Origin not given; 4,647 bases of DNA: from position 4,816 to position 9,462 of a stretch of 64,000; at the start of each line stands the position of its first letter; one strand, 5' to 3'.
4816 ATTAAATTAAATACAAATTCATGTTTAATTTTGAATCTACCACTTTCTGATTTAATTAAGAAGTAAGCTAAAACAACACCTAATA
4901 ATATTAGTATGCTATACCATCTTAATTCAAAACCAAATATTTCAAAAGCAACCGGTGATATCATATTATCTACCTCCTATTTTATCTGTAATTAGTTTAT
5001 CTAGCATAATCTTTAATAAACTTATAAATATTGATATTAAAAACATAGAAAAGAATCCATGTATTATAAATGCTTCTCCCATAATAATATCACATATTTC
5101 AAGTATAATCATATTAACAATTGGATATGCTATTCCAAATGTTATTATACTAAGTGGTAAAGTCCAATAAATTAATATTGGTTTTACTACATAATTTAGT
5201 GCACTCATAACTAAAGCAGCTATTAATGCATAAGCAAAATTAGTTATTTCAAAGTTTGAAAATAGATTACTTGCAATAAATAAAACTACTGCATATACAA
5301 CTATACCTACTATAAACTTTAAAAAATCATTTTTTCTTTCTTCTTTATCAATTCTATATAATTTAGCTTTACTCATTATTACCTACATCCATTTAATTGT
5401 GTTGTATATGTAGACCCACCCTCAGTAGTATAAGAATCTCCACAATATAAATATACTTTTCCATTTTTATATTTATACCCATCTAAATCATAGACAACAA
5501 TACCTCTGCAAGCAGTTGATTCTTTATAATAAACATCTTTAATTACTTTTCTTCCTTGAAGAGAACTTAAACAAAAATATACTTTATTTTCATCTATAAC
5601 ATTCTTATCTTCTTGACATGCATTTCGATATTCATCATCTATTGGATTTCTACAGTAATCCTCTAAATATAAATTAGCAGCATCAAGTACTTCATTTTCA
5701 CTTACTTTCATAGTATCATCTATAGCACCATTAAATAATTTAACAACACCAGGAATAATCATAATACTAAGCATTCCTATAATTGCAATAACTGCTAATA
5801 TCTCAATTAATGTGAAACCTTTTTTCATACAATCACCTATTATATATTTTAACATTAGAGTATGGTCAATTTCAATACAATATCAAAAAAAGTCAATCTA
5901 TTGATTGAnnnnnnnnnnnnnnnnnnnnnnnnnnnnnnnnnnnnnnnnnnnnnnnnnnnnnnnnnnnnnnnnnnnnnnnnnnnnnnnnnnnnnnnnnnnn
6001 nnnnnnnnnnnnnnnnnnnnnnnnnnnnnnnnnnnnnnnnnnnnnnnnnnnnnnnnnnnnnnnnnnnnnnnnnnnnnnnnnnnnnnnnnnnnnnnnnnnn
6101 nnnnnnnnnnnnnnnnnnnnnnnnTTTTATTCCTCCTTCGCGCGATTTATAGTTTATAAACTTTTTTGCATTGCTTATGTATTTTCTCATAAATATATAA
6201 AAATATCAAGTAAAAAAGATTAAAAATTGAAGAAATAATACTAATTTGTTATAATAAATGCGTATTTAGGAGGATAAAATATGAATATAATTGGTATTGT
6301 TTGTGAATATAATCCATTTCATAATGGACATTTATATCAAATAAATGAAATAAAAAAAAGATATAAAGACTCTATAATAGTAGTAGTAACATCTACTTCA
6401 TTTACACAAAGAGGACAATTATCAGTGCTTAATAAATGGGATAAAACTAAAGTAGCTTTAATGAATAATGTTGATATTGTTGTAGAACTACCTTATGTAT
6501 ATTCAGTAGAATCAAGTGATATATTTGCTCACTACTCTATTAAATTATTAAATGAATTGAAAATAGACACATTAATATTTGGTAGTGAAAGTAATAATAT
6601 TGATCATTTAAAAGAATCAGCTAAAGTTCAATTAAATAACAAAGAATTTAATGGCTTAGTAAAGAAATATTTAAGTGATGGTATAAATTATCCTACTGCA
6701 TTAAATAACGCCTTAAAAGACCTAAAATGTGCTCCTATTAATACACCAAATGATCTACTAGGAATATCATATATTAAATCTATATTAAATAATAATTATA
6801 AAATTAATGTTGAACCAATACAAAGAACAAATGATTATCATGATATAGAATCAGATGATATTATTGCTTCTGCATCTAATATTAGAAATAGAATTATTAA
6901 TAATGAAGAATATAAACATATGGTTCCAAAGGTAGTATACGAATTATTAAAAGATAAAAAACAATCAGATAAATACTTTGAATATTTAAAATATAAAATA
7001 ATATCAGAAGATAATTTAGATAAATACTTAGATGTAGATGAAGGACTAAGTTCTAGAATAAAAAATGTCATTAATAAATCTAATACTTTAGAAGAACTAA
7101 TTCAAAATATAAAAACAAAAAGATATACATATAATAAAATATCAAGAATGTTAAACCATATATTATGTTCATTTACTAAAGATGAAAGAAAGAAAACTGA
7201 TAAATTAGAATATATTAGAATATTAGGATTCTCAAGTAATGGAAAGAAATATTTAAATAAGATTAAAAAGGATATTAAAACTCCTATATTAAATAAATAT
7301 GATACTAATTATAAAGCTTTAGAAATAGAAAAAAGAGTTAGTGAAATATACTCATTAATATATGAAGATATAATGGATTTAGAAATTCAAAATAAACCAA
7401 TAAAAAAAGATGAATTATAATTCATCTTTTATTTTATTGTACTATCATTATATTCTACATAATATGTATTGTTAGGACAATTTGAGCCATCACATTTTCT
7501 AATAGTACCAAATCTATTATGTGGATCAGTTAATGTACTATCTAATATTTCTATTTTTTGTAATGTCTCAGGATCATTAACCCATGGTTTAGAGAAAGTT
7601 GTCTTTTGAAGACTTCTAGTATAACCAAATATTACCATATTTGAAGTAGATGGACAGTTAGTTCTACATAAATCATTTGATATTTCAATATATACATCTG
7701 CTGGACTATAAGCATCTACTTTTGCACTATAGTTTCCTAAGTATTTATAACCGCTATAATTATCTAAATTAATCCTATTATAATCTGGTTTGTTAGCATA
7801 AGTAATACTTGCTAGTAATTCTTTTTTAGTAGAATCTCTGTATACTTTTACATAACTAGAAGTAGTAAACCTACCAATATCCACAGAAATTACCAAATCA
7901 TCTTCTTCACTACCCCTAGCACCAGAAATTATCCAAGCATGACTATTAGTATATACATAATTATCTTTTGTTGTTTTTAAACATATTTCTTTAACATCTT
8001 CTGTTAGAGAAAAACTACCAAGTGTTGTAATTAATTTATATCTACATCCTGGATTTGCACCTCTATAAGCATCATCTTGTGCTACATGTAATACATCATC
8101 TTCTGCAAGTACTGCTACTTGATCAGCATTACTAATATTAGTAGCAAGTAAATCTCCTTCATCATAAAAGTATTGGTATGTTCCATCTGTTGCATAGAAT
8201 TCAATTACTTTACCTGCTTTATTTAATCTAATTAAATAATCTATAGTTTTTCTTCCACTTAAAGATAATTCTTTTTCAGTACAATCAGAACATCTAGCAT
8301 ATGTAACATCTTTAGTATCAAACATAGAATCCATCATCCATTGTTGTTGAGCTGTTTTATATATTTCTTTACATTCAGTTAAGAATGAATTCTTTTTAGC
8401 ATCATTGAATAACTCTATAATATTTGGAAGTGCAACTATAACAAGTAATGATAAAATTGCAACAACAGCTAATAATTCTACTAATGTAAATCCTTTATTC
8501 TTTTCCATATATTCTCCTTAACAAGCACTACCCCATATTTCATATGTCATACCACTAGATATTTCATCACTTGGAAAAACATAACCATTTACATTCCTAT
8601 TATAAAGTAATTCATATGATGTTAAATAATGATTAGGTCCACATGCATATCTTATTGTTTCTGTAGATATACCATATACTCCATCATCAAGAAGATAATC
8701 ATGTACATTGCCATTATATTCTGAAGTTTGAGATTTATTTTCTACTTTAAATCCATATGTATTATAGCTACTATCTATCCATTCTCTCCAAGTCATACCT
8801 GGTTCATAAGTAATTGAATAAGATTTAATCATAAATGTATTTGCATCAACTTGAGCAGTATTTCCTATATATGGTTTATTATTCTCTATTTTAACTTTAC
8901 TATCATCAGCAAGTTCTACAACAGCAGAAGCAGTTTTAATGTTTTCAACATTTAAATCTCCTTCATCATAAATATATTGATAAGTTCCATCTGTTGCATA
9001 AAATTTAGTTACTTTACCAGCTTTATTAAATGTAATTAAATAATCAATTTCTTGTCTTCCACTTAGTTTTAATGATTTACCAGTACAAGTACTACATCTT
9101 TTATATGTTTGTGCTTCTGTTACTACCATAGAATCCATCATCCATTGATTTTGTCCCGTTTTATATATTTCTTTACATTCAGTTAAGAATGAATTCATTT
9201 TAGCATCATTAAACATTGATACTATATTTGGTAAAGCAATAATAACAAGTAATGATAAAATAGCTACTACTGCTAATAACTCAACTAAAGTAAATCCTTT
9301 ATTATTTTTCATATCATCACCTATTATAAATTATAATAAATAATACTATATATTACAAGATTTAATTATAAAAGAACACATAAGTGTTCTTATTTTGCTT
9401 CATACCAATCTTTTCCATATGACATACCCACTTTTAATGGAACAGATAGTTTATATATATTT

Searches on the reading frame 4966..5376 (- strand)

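Call 50: search_protein_families(library=pfam, proteins=[window:4966-5376:-], max_evalue=0.01)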
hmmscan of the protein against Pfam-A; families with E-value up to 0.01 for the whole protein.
window:4966-5376:- (136 aa): 2 families
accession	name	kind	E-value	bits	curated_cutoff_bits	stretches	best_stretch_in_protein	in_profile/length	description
PF04020.18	Phage_holin_4_2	-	4.5e-20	72.6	28.8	1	20-122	2-103/105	Mycobacterial 4 TMS phage holin, superfamily IV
PF02588.21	YitT_membrane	-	0.0024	17.7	24.3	1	77-132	42-96/205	Uncharacterised 5xTM membrane BCR, YitT family COG1284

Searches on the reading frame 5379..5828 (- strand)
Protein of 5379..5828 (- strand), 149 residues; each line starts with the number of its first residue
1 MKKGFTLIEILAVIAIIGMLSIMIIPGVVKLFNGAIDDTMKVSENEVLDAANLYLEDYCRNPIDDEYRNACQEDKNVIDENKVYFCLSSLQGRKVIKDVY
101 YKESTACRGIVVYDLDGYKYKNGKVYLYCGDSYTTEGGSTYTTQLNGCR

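Call 50: search_protein_families(library=pfam, proteins=[window:5379-5828:-], max_evalue=0.01)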
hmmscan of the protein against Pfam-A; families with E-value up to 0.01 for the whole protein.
window:5379-5828:- (149 aa): 2 families
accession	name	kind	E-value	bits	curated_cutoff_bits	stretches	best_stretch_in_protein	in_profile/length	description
PF07963.17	N_methyl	-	9.1e-06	25.5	21.2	1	2-24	4-26/27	Prokaryotic N-terminal methylation motif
PF08307.16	Glyco_hydro_98C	-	0.0021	18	25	1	34-112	179-257/270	Glycosyl hydrolase family 98 C-terminal domain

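Call 86: search_protein_families(library=ncbifam, proteins=[window:5379-5828:-], max_evalue=0.01)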
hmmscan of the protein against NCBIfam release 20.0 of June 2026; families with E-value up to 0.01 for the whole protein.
window:5379-5828:- (149 aa): 9 families
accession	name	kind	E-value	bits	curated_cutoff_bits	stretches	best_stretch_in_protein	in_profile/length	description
TIGR01710.1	typeII_sec_gspG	equivalog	3.4e-07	30.4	88.85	1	3-70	1-68/134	type II secretion system major pseudopilin GspG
TIGR02532.1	IV_pilin_GFxxxE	domain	6.8e-07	28.9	16.3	1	2-24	1-23/24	prepilin-type N-terminal cleavage/methylation domain-containing protein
NF040999.1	pilin_ComGC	equivalog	2.3e-06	27.7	75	1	2-31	1-30/84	competence type IV pilus major pilin ComGC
NF041775.1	typeIV_PilA_Myxo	equivalog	6e-06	26.4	400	1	3-121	11-123/214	type IV pilin protein PilA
NF041013.1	T4P_ComGE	equivalog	7.4e-05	22.8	49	1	2-32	3-33/83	competence type IV pilus minor pilin ComGE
NF007862.0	PRK10574.1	equivalog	0.00025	21.2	138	1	2-32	4-34/145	prepilin peptidase-dependent pilin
NF041002.1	pilin_ComGF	equivalog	0.00079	19.7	80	1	2-64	1-61/139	competence type IV pilus minor pilin ComGF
TIGR01708.2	typeII_sec_gspH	equivalog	0.0011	19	80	1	3-24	2-23/169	type II secretion system minor pseudopilin GspH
NF040982.1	ComGD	equivalog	0.0021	18.5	70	1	2-31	1-29/139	competence type IV pilus minor pilin ComGD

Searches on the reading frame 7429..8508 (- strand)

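Call 50: search_protein_families(library=pfam, proteins=[window:7429-8508:-], max_evalue=0.01)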
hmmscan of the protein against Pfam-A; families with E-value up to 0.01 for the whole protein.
window:7429-8508:- (359 aa): 1 family
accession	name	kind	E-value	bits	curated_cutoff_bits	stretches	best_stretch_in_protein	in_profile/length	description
PF07963.17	N_methyl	-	6.2e-07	29.2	21.2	1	3-27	3-27/27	Prokaryotic N-terminal methylation motif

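Call 86: search_protein_families(library=ncbifam, proteins=[window:7429-8508:-], max_evalue=0.01)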
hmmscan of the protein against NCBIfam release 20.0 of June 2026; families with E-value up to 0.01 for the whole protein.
window:7429-8508:- (359 aa): 9 families
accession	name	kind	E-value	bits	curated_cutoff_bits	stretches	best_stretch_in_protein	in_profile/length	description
NF041775.1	typeIV_PilA_Myxo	equivalog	1.4e-08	35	400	1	3-58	9-63/214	type IV pilin protein PilA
NF041013.1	T4P_ComGE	equivalog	2.8e-08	33.7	49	1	3-70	2-69/83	competence type IV pilus minor pilin ComGE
NF040982.1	ComGD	equivalog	2e-07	31.5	70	1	4-59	1-56/139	competence type IV pilus minor pilin ComGD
NF040999.1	pilin_ComGC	equivalog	1.5e-06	28.3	75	1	5-40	2-37/84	competence type IV pilus major pilin ComGC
TIGR02532.1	IV_pilin_GFxxxE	domain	3e-06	26.8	16.3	1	5-27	2-24/24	prepilin-type N-terminal cleavage/methylation domain-containing protein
TIGR01710.1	typeII_sec_gspG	equivalog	4e-05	23.6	88.85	1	5-60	1-55/134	type II secretion system major pseudopilin GspG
NF007862.0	PRK10574.1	equivalog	0.00016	21.8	138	1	1-41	1-41/145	prepilin peptidase-dependent pilin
TIGR02596.1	TIGR02596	subfamily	0.0031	17.6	70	1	7-37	1-31/196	Verru_Chthon cassette protein D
NF041002.1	pilin_ComGF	equivalog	0.0099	16.1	80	0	4-48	1-44/139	competence type IV pilus minor pilin ComGF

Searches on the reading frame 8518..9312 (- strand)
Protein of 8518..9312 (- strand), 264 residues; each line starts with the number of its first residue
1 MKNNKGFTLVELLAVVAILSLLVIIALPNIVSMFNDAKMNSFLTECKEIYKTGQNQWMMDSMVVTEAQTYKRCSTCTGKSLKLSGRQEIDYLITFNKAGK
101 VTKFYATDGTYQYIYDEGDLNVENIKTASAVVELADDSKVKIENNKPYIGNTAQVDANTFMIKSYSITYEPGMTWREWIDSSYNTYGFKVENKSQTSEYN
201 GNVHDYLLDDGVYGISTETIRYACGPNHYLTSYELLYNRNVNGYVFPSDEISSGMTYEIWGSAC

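Call 50: search_protein_families(library=pfam, proteins=[window:8518-9312:-], max_evalue=0.01)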
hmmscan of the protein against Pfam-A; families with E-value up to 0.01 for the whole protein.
window:8518-9312:- (264 aa): 2 families
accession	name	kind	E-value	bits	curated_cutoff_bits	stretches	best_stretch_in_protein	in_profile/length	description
PF07963.17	N_methyl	-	2.4e-08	33.6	21.2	1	1-27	1-27/27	Prokaryotic N-terminal methylation motif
PF10574.14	UPF0552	-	0.00035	20.5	22.2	1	77-184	105-204/224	Arp2/3-interacting proteins Arpin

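Call 86: search_protein_families(library=ncbifam, proteins=[window:8518-9312:-], max_evalue=0.01)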
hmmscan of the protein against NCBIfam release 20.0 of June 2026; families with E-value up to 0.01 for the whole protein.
window:8518-9312:- (264 aa): 9 families
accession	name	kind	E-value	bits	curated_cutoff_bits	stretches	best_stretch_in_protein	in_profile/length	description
NF041013.1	T4P_ComGE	equivalog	1.7e-07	31.2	49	1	2-40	1-39/83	competence type IV pilus minor pilin ComGE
NF041775.1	typeIV_PilA_Myxo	equivalog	3.1e-07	30.6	400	1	3-52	9-58/214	type IV pilin protein PilA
NF040982.1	ComGD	equivalog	7e-07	29.7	70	1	4-105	1-117/139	competence type IV pilus minor pilin ComGD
TIGR02532.1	IV_pilin_GFxxxE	domain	1.3e-06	28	16.3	1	5-27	2-24/24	prepilin-type N-terminal cleavage/methylation domain-containing protein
NF040999.1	pilin_ComGC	equivalog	7.5e-06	26.1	75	1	5-33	2-30/84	competence type IV pilus major pilin ComGC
NF007862.0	PRK10574.1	equivalog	9.1e-06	25.9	138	1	1-60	1-59/145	prepilin peptidase-dependent pilin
TIGR01710.1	typeII_sec_gspG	equivalog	1.4e-05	25.2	88.85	1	5-51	1-47/134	type II secretion system major pseudopilin GspG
TIGR02596.1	TIGR02596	subfamily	0.0013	18.9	70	1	7-42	1-36/196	Verru_Chthon cassette protein D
NF007660.0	PRK10332.1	equivalog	0.0083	16.6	86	0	1-78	5-79/107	prepilin-type N-terminal cleavage/methylation domain-containing protein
